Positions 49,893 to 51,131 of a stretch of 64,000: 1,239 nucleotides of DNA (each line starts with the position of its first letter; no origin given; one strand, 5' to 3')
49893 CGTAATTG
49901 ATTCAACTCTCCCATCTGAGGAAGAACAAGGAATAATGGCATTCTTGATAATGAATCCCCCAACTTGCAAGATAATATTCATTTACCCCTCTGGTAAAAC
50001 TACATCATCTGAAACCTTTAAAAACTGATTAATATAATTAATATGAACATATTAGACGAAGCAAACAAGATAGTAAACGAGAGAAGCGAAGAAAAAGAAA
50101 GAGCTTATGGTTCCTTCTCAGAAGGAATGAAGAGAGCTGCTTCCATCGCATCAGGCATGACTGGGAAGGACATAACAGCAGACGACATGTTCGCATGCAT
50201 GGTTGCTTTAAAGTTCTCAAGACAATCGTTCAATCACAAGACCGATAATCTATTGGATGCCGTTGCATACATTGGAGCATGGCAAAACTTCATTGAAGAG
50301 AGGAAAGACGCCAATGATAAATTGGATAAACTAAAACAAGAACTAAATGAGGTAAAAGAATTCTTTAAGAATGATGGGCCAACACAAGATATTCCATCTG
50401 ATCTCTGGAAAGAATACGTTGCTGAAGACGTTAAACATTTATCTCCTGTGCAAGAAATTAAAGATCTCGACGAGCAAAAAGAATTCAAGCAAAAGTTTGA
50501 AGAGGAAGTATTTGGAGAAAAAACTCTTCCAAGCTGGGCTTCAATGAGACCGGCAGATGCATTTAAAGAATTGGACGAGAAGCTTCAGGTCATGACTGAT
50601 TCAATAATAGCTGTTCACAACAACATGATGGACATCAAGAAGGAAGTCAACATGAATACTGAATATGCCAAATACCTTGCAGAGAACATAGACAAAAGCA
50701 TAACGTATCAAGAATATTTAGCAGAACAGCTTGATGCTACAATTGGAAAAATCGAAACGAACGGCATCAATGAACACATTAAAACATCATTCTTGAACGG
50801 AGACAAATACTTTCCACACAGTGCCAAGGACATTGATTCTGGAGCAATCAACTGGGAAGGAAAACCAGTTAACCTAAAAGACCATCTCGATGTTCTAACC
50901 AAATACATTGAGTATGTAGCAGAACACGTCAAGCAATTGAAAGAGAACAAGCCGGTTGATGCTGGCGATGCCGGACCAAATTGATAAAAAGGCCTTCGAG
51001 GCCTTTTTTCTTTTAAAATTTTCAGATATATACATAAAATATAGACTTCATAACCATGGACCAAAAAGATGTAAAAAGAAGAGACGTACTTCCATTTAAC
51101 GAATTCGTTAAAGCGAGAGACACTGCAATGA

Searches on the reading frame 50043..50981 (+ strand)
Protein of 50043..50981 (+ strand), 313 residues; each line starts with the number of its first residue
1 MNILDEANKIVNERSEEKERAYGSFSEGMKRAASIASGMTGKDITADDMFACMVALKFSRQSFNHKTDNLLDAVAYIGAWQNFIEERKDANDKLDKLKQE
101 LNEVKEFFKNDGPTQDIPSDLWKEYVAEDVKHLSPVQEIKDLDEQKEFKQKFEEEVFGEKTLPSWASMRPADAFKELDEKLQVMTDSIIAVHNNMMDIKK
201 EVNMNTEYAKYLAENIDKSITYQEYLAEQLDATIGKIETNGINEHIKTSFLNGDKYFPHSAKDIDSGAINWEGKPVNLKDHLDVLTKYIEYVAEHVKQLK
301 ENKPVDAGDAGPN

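Call 11: search_protein_families(library=phrogs, proteins=[window:50043-50981:+], max_evalue=0.001)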
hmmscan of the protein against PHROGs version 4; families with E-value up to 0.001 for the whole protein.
window:50043-50981:+ (313 aa): 6 families
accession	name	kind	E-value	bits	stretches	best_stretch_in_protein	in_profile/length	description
phrog_474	-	other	3.8e-13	50.9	1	1-120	130-242/274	phosphofructokinase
phrog_1167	-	other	1.6e-09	39.3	1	1-125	4-122/169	phosphofructokinase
phrog_29329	-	unknown function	1.2e-07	30.9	1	236-298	667-729/1092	-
phrog_9871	-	unknown function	3.2e-06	28.4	1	20-77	21-80/184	-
phrog_6328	-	unknown function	0.0001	23.5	1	3-77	162-235/249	-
phrog_1597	-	unknown function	0.0002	22.8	1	17-79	112-175/189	-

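Call 88: search_protein_families(library=pfam, proteins=[window:50043-50981:+], max_evalue=0.001)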
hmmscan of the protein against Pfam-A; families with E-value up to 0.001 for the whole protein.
window:50043-50981:+ (313 aa): 2 families
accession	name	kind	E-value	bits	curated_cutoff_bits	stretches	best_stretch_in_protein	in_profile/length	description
PF19905.4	DUF6378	-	7.8e-12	45.8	27.1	1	2-79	1-76/81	Domain of unknown function (DUF6378)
PF24611.2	Spectrin_Anc-1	-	0.00047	20.8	33.2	1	79-120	12-51/115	Nuclear anchorage protein 1, spectrin-like repeat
